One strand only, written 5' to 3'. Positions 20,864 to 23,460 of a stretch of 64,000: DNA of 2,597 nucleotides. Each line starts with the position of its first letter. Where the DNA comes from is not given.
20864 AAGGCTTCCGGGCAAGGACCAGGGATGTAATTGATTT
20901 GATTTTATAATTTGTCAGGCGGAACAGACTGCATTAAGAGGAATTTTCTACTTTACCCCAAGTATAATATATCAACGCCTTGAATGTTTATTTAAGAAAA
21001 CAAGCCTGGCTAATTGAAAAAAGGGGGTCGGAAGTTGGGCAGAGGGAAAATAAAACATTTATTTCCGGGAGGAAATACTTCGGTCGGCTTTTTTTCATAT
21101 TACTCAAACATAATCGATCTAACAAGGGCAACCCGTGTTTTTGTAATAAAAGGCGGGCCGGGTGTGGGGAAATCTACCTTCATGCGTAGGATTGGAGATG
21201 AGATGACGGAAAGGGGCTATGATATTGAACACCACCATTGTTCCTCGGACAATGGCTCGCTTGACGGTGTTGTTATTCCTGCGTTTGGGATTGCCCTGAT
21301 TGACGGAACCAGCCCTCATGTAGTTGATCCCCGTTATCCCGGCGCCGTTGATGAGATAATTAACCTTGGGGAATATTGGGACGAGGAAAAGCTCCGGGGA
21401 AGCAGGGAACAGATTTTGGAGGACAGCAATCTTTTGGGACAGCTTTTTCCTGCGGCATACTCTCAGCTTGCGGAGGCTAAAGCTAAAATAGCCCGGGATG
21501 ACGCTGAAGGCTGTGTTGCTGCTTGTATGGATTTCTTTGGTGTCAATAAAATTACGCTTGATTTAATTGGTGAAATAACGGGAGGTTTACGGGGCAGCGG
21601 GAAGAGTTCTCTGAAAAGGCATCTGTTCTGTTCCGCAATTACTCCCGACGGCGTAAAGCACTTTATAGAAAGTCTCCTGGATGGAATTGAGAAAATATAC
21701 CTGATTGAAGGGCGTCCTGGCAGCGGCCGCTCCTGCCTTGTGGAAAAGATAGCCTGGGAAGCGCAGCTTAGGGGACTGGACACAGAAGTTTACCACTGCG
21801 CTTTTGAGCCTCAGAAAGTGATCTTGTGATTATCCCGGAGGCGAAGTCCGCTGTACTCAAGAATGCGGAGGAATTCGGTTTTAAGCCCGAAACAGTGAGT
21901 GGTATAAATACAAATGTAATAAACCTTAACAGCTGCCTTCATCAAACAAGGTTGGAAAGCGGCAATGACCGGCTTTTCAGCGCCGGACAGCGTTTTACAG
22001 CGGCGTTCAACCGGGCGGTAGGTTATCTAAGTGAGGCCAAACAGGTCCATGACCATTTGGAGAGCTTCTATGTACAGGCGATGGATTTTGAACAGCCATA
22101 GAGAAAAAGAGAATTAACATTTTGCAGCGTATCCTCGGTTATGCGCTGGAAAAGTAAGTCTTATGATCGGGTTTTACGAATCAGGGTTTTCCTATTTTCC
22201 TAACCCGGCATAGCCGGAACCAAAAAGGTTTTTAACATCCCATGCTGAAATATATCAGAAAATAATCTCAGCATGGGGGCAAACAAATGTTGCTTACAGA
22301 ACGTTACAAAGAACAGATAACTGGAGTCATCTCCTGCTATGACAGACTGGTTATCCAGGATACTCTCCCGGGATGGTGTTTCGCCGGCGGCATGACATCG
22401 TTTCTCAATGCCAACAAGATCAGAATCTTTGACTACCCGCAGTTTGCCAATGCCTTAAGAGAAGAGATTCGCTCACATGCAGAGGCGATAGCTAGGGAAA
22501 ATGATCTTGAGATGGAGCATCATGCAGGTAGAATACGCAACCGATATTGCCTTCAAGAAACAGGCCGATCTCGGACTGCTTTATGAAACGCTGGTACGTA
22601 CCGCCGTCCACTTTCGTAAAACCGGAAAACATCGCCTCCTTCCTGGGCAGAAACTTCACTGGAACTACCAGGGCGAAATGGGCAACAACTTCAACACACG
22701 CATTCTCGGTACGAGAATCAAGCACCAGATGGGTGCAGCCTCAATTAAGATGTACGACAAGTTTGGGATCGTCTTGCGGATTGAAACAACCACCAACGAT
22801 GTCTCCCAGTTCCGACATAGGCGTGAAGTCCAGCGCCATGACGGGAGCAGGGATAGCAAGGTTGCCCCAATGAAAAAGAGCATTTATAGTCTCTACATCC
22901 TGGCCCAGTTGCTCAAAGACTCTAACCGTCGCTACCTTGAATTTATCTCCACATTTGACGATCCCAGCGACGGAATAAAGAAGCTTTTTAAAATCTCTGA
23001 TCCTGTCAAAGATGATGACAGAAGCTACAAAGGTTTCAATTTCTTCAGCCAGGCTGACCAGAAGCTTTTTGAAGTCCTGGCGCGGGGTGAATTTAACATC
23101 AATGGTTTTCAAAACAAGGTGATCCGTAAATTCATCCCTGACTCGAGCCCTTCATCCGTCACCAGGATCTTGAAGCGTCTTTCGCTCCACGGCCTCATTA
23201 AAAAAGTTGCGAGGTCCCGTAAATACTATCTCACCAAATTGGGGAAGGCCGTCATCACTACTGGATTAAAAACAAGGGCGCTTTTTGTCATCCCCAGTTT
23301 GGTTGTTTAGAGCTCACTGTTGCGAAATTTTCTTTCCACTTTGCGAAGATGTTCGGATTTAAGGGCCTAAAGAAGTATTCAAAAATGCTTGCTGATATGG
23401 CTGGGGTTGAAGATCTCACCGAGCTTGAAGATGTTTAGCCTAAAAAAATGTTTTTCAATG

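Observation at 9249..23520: A 14-kb graveyard of disrupted genes bracketed by a 61-bp direct repeat of a SASP gene 5' end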

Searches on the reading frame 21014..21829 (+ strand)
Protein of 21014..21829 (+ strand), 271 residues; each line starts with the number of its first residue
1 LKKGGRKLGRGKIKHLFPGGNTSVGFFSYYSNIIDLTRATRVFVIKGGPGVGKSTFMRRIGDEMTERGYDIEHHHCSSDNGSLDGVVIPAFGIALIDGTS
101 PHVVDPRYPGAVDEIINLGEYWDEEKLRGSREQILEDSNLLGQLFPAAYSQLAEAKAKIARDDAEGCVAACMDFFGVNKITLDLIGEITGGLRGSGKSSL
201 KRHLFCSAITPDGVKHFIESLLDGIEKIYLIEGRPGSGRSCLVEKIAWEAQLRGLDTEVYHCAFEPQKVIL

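Call 12: search_protein_families(library=pfam, max_evalue=0.01, proteins=[window:21014-21829:+])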
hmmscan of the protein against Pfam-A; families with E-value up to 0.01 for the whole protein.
window:21014-21829:+ (271 aa): 24 families
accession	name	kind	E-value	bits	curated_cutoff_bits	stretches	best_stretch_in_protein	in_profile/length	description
PF20720.3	nSTAND3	-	9e-09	35.7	27.2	1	30-71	7-48/155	Novel STAND NTPase 3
PF24883.2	NPHP3_N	-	4e-08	34.1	24.8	1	35-80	17-62/164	Nephrocystin 3, N-terminal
PF13191.12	AAA_16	-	5.4e-07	30.7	32.6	0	40-71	24-56/167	AAA ATPase domain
PF05729.18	NACHT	-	6.6e-07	29.7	26.7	0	41-68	1-28/167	NACHT domain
PF03308.22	MeaB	-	6.2e-06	25.8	23.1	1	37-70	30-63/273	Methylmalonyl Co-A mutase-associated GTPase MeaB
PF03266.21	NTPase_1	-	7.7e-06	26.3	23.9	0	44-72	3-31/168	NTPase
PF25199.1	nSTAND_NTPase5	-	8.1e-06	26.2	34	0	37-69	38-71/145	Novel STAND NTPase 5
PF13555.12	AAA_29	-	1.8e-05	24.8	27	0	35-57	18-39/61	P-loop containing region of AAA domain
PF13245.12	AAA_19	-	2e-05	25.2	25.1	0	34-68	5-39/134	AAA domain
PF13604.12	AAA_30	-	2.7e-05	24.4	27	1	37-72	15-50/191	AAA domain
PF13401.12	AAA_22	-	2.9e-05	24.8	27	0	40-80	5-45/130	AAA domain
PF00910.28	RNA_helicase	-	0.00014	22.8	21.5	0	44-73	2-31/105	RNA helicase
PF00931.28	NB-ARC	-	0.00015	21.5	23.5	0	42-73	20-53/248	NB-ARC domain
PF13671.12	AAA_33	-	0.00024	21.9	27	0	42-61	1-20/143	AAA domain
PF03193.22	RsgA_GTPase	-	0.0004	20.7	30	0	40-73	106-139/174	RsgA GTPase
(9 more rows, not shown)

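Call 13: search_protein_families(library=ncbifam, max_evalue=0.01, proteins=[window:21014-21829:+])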
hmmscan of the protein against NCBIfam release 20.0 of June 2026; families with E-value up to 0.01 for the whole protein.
window:21014-21829:+ (271 aa): 14 families
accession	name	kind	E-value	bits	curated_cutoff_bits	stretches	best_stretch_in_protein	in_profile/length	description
NF005320.0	PRK06851.1-6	equivalog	1.6e-73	247.8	556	1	12-268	4-258/363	hypothetical protein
NF005317.0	PRK06851.1-1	equivalog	1.1e-66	225.7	689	1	11-268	3-254/369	hypothetical protein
NF005319.0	PRK06851.1-5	equivalog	4.6e-23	81.9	739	2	4-137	12-144/360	hypothetical protein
NF005318.0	PRK06851.1-2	equivalog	1.9e-22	80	734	2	7-118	180-286/353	hypothetical protein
NF005250.0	PRK06761.1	equivalog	1.8e-08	33.7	270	1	40-84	3-47/282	hypothetical protein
TIGR00750.1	lao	equivalog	5.9e-07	28.9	240.75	1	33-71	27-65/300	methylmalonyl Co-A mutase-associated GTPase MeaB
NF010248.0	PRK13695.1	equivalog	6e-05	22.8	156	0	43-72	6-35/180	NTPase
NF006958.0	PRK09435.1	equivalog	0.00024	20.2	329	1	38-69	56-86/333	methylmalonyl Co-A mutase-associated GTPase MeaB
NF006746.0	PRK09270.1-5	subfamily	0.00039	19.4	250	0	41-70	21-51/210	nucleoside/nucleotide kinase family protein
TIGR03574.1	selen_PSTK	equivalog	0.00042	19.8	290.5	0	44-72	3-31/249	L-seryl-tRNA(Sec) kinase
NF006743.0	PRK09270.1-2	equivalog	0.00093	18.3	227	0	40-65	28-53/217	nucleoside/nucleotide kinase family protein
TIGR01448.2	helicase_RecD2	equivalog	0.0033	15.6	500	0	38-64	329-355/713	SF1B family DNA helicase RecD2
NF005994.0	PRK08118.1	equivalog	0.005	16.9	215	0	44-66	5-27/172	DNA topology modulation protein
NF010068.0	PRK13548.1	equivalog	0.0095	15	261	0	38-74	29-65/261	heme ABC transporter ATP-binding protein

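Call 49: search_protein_families(library=phrogs, max_evalue=0.01, proteins=[window:21014-21829:+])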
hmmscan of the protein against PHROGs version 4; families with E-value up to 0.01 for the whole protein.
window:21014-21829:+ (271 aa): 13 families
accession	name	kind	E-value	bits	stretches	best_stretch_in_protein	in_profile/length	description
phrog_21479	-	unknown function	7.1e-07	30.1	0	33-63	19-49/68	-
phrog_1297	-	other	1.2e-06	28.8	1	32-88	17-71/356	ATPase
phrog_2071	-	other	3.4e-06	28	0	41-79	17-47/282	ATPase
phrog_800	-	head and packaging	6.5e-06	26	1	38-100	30-86/511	terminase small subunit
phrog_6891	-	other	0.0013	19.4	0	34-66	36-68/310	ATPase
phrog_6931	-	unknown function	0.0018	18.5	0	28-67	173-212/343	-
phrog_325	-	DNA, RNA and nucleotide metabolism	0.0023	17.3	0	39-68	489-518/986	Dda-like helicase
phrog_243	-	DNA, RNA and nucleotide metabolism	0.0027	17.7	0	37-63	32-58/273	DnaB-like replicative helicase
phrog_5482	-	unknown function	0.0031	17.3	0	227-268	52-94/341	-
phrog_2107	-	other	0.0041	17.8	0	229-256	6-33/201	thymidylate kinase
phrog_1815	-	other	0.0048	18.2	0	41-65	4-28/197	guanylate kinase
phrog_168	-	DNA, RNA and nucleotide metabolism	0.0056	17.4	0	33-81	36-79/314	clamp loader of DNA polymerase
phrog_16335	-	other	0.0075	16.5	0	216-259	17-59/267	ATPase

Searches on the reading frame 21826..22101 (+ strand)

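Call 12: search_protein_families(library=pfam, max_evalue=0.01, proteins=[window:21826-22101:+])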
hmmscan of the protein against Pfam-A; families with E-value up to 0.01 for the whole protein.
window:21826-22101:+ (91 aa): 0 families

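Call 13: search_protein_families(library=ncbifam, max_evalue=0.01, proteins=[window:21826-22101:+])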
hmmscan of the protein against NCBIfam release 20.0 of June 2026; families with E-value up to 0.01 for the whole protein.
window:21826-22101:+ (91 aa): 2 families
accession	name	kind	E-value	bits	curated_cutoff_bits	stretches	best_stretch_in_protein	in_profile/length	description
NF005320.0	PRK06851.1-6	equivalog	9.1e-08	31.4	556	1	2-90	263-345/363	hypothetical protein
NF005317.0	PRK06851.1-1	equivalog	0.0001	21.7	689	1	56-89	311-344/369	hypothetical protein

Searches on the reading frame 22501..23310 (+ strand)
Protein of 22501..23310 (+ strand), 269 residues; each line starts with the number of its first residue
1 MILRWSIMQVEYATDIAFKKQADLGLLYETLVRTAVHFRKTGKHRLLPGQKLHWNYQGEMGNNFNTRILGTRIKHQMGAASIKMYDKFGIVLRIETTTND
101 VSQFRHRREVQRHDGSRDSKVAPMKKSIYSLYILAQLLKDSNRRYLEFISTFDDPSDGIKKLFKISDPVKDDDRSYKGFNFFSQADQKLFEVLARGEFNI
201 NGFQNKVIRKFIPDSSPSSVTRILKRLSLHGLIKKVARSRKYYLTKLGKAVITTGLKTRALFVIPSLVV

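Call 12: search_protein_families(library=pfam, max_evalue=0.01, proteins=[window:22501-23310:+])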
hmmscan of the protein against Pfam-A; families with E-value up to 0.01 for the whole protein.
window:22501-23310:+ (269 aa): 1 family
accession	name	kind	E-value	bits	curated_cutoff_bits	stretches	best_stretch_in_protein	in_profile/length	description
PF25213.1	HVO_A0261_N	-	0.00094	19.5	35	1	214-253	35-72/86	HVO_A0261 N-terminal domain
